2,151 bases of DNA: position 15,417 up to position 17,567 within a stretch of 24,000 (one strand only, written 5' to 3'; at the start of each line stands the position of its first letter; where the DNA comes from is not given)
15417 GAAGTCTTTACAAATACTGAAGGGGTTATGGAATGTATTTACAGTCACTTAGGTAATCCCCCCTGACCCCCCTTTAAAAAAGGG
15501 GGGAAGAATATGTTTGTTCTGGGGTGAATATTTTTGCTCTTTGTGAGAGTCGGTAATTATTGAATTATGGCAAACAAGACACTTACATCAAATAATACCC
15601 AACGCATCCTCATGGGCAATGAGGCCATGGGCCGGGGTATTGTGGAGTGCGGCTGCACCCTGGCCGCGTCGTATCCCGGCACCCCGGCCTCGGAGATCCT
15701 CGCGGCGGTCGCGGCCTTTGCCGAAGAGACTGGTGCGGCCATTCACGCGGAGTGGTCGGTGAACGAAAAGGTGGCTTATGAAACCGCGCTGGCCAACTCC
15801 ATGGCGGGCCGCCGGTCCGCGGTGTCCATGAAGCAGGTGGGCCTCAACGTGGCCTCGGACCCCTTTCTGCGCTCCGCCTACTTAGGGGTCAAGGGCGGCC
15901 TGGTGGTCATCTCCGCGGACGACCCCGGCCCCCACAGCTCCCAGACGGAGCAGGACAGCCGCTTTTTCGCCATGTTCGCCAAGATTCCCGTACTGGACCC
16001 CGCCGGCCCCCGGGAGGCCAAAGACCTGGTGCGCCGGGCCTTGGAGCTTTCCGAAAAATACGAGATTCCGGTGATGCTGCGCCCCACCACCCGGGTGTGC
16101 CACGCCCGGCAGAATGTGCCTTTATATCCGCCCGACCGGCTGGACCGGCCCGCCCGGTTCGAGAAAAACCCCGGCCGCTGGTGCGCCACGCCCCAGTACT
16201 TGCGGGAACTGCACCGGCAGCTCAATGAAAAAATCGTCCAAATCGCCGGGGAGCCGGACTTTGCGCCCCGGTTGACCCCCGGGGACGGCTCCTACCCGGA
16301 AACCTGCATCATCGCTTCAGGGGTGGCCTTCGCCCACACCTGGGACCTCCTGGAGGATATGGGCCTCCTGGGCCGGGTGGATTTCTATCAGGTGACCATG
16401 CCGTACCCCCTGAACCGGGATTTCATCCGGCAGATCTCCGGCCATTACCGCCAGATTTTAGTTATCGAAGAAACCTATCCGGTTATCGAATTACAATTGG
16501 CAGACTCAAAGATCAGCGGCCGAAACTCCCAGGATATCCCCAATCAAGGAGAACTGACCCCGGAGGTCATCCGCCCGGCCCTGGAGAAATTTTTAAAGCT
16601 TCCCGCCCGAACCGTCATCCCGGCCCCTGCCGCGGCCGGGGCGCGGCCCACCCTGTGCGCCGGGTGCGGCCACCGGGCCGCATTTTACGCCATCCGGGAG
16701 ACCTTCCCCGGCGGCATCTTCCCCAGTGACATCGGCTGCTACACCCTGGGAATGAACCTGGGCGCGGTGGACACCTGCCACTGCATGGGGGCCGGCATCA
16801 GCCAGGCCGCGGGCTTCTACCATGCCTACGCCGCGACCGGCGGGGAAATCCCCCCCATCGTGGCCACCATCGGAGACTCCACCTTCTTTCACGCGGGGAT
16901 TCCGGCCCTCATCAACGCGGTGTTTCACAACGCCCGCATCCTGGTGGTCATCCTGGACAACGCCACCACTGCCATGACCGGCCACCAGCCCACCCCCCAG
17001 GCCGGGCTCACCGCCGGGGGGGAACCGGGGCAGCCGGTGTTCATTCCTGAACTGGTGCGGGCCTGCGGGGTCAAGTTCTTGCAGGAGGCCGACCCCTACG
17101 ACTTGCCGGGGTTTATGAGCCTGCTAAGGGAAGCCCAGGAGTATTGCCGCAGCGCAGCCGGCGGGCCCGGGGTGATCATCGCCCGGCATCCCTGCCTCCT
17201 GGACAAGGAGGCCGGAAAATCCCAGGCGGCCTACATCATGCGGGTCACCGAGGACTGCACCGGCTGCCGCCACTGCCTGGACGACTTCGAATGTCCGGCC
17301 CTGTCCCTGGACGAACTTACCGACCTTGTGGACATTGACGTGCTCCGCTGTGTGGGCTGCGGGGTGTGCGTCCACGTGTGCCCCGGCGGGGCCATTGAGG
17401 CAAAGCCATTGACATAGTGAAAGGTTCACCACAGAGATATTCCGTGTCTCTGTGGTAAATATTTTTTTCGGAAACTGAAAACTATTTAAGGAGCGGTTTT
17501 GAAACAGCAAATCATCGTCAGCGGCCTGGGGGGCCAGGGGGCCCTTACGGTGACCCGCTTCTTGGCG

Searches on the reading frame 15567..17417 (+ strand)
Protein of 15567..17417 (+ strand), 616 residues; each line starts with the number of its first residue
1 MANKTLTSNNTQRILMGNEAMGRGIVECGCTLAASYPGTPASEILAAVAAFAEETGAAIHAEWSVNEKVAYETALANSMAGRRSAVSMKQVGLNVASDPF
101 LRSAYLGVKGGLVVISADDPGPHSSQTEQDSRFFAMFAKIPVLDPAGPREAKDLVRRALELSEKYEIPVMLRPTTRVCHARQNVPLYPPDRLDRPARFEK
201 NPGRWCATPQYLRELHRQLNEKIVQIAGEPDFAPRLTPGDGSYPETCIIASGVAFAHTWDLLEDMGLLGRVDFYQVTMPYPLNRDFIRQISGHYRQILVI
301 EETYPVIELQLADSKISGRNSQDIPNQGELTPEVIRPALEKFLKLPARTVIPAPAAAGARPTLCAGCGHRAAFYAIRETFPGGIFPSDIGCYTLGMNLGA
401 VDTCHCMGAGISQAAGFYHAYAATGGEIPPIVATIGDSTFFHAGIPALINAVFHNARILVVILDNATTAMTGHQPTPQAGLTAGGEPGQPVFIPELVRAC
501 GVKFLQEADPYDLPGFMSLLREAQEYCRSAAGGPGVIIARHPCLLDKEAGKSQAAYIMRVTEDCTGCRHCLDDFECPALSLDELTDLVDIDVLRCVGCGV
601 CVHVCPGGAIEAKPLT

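Call 4: search_protein_families(library=pfam, proteins=[window:15567-17417:+], max_evalue=0.01)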
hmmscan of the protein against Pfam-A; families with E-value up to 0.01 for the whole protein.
window:15567-17417:+ (616 aa): 10 families
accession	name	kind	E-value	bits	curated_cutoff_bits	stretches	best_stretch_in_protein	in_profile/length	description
PF02775.26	TPP_enzyme_C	-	5.5e-17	62.4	21.9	1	388-524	1-141/151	Thiamine pyrophosphate enzyme, C-terminal TPP binding domain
PF01855.24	POR_N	-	6.2e-11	42.9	27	1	24-191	2-172/231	Pyruvate flavodoxin/ferredoxin oxidoreductase, thiamine diP-bdg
PF00037.32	Fer4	-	2.9e-06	27.3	21.1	1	589-611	2-24/24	4Fe-4S binding domain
PF13237.11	Fer4_10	-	3.5e-06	27.3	25.5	1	559-606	4-53/53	4Fe-4S dicluster domain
PF12838.12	Fer4_7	-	6.1e-05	23.8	27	1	564-609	2-52/52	4Fe-4S dicluster domain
PF13187.11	Fer4_9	-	0.00015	22.1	27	1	563-610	1-52/52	4Fe-4S dicluster domain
PF25160.1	LdpA_Fe-S-bd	-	0.00015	21.9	27.6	1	576-613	13-46/49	LdpA Fe-S cluster-binding domain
PF12797.12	Fer4_2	-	0.0003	21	24.5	1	589-606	4-21/22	4Fe-4S binding domain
PF12837.12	Fer4_6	-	0.0021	18.3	25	1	588-610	2-24/24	4Fe-4S binding domain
PF13484.11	Fer4_16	-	0.008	17.4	30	0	594-613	1-20/66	4Fe-4S double cluster binding domain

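Call 42: find_homologous_proteins(query=window:15567-17414:+, max_evalue=1e-100)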
Query window:15567-17414:+ (616 aa): 7707 proteins with E <= 1e-100 among 8000 candidates; the best 120 are listed.
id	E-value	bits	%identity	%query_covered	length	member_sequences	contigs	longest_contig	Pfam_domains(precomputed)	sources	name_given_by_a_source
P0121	0.0e+0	1392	100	98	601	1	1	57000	PF01855.25,PF02775.27,PF00037.33,PF13237.12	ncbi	-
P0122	0.0e+0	1333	96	97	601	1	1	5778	PF01855.25,PF02775.27,PF00037.33,PF13237.12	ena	-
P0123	0.0e+0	1295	93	97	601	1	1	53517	PF01855.25,PF02775.27,PF00037.33,PF13237.12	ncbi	-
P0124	0.0e+0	1165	81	99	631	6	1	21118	PF01855.25,PF02775.27,PF12837.13,PF00037.33,PF12838.13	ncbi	-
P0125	0.0e+0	1137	78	100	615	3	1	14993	PF01855.25,PF02775.27,PF12837.13,PF00037.33,PF13237.12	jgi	jgi:indolepyruvate ferredoxin oxidoreductase alpha subunit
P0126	0.0e+0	1122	78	99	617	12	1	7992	PF01855.25,PF02775.27,PF12837.13,PF00037.33,PF12838.13,PF25160.2,PF13237.12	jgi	-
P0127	0.0e+0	1122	78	99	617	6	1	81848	PF01855.25,PF02775.27,PF12797.13,PF12837.13,PF00037.33,PF12838.13,PF25160.2,PF13237.12,PF13187.12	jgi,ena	-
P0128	0.0e+0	1119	78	98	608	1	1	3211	PF01855.25,PF02775.27,PF12837.13,PF00037.33,PF13237.12,PF13187.12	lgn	-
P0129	0.0e+0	1108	79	97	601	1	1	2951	PF01855.25,PF02775.27,PF12837.13,PF00037.33,PF12838.13,PF13237.12,PF13187.12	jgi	jgi:indolepyruvate ferredoxin oxidoreductase alpha subunit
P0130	0.0e+0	1105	78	99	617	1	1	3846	PF14697.12,PF01855.25,PF02775.27,PF12797.13,PF12837.13,PF00037.33,PF13237.12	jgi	jgi:indolepyruvate ferredoxin oxidoreductase alpha subunit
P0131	0.0e+0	1099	77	100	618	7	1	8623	PF01855.25,PF02775.27,PF00037.33,PF12838.13,PF13237.12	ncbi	ncbi:MAG: thiamine pyrophosphate-dependent enzyme [Desulfobaccales bacterium]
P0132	0.0e+0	1097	78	97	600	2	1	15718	PF01855.25,PF02775.27,PF00037.33,PF13237.12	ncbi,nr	ncbi:MAG: indolepyruvate oxidoreductase [Deltaproteobacteria bacterium]|nr:indolepyruvate oxidoreduc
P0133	0.0e+0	1096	77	98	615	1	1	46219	PF01855.25,PF02775.27,PF00037.33,PF13237.12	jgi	jgi:indolepyruvate ferredoxin oxidoreductase alpha subunit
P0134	0.0e+0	1094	76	100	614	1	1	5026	PF01855.25,PF02775.27,PF12837.13,PF00037.33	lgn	-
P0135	0.0e+0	1093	76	100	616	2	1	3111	PF01855.25,PF02775.27,PF00037.33,PF12838.13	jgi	jgi:indolepyruvate ferredoxin oxidoreductase alpha subunit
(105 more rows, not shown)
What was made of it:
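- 15567..17417 (+): Intact iorA (indolepyruvate:ferredoxin oxidoreductase alpha subunit, 616 aa). Its first ~130 nt form the downstream copy of the duplication. Pfam POR_N, TPP_enzyme_C and Fer4 (call 4); full-length homologues at 74-100% identity (call 42).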

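Call 43: find_encoding_contigs(protein=P0123, flank=3000, max_places=3)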
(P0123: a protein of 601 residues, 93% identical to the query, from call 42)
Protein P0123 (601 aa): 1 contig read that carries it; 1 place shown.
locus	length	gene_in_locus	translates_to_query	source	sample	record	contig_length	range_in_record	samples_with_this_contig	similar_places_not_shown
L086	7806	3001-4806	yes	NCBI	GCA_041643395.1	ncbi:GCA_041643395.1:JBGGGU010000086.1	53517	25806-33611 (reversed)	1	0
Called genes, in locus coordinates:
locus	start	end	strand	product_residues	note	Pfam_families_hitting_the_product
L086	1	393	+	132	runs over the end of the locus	PF07784:DUF1622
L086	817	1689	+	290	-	PF02653:BPD_transp_2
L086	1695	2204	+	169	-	-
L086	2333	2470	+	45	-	-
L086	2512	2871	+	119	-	PF04480:DUF559, PF18741:MTES_1575 (weak)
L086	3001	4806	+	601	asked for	PF01855:POR_N, PF13237:Fer4_10 (faint), PF02775:TPP_enzyme_C, PF00037:Fer4 (weak)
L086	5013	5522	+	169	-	PF01558:POR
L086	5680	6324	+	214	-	PF00677:Lum_binding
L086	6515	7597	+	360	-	PF04143:Sulf_transp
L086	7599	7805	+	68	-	PF01206:TusA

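Call 44: find_encoding_contigs(protein=P0122, flank=3000, max_places=3)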
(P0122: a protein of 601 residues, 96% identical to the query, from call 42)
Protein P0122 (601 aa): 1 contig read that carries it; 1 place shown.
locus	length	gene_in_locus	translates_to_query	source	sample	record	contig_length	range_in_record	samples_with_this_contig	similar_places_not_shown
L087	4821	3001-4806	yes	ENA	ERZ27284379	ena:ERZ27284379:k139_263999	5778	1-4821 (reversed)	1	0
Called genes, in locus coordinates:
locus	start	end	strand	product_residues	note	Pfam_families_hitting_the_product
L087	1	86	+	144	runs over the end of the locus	PF13490:zf-HC2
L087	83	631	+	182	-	PF13801:Metal_resist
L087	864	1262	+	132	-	PF07784:DUF1622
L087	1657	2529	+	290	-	PF02653:BPD_transp_2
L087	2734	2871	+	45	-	PF04480:DUF559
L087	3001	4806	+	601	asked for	PF01855:POR_N, PF13237:Fer4_10 (faint), PF02775:TPP_enzyme_C, PF00037:Fer4 (weak)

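Call 45: find_encoding_contigs(protein=P0121, flank=1500, max_places=3)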
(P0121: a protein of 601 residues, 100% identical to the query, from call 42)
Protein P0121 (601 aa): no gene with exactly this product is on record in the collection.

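Call 63: find_encoding_contigs(protein=P0125, flank=2500, max_places=2)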
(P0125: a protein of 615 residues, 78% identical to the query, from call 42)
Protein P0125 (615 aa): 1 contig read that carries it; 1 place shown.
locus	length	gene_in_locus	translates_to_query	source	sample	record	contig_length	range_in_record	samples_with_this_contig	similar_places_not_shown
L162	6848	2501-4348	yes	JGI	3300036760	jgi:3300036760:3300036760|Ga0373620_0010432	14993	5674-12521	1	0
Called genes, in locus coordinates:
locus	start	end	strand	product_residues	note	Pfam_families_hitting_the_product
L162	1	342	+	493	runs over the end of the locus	PF01262:AlaDh_PNT_C (faint), PF01134:GIDA (weak), PF07992:Pyr_redox_2, PF12831:FAD_oxidored (faint), PF13738:Pyr_redox_3 (faint), PF00070:Pyr_redox, PF02852:Pyr_redox_dim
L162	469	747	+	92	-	-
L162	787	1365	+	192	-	PF01625:PMSR, PF20939:MsrA_helical (weak)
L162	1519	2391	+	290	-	PF02653:BPD_transp_2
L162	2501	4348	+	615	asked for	PF01855:POR_N, PF13237:Fer4_10 (faint), PF02775:TPP_enzyme_C, PF00037:Fer4, PF12837:Fer4_6 (weak)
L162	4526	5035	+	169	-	PF01558:POR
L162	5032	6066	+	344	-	PF02653:BPD_transp_2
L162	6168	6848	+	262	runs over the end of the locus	PF13476:AAA_23 (weak), PF00005:ABC_tran, PF13304:AAA_21 (weak), PF12399:BCA_ABC_TP_C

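Call 64: find_encoding_contigs(protein=P0127, flank=2500, max_places=2)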
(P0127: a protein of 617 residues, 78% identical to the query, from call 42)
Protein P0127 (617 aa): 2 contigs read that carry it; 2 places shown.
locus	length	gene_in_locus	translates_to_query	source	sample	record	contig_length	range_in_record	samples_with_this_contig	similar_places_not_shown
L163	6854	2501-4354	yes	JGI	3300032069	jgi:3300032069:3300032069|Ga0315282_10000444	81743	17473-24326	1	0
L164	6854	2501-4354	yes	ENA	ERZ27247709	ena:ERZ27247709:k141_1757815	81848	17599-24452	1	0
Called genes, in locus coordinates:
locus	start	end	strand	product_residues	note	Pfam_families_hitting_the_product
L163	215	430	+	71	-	-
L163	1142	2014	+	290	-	PF02653:BPD_transp_2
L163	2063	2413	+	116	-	PF04480:DUF559, PF18741:MTES_1575 (weak)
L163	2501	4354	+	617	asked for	PF01855:POR_N, PF02775:TPP_enzyme_C, PF12838:Fer4_7 (weak), PF13187:Fer4_9 (weak), PF13237:Fer4_10 (weak), PF25160:LdpA_Fe-S-bd (weak), PF00037:Fer4 (weak), PF12837:Fer4_6 (weak), +1 more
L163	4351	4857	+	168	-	PF01558:POR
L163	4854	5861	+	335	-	PF02653:BPD_transp_2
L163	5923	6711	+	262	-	PF13476:AAA_23 (weak), PF00005:ABC_tran, PF13555:AAA_29 (weak), PF13304:AAA_21 (weak), PF12399:BCA_ABC_TP_C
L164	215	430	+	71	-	-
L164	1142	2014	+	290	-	PF02653:BPD_transp_2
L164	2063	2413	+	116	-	PF04480:DUF559, PF18741:MTES_1575 (weak)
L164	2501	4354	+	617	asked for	PF01855:POR_N, PF02775:TPP_enzyme_C, PF12838:Fer4_7 (weak), PF13187:Fer4_9 (weak), PF13237:Fer4_10 (weak), PF25160:LdpA_Fe-S-bd (weak), PF00037:Fer4 (weak), PF12837:Fer4_6 (weak), +1 more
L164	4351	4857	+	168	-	PF01558:POR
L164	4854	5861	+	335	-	PF02653:BPD_transp_2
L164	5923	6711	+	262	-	PF13476:AAA_23 (weak), PF00005:ABC_tran, PF13555:AAA_29 (weak), PF13304:AAA_21 (weak), PF12399:BCA_ABC_TP_C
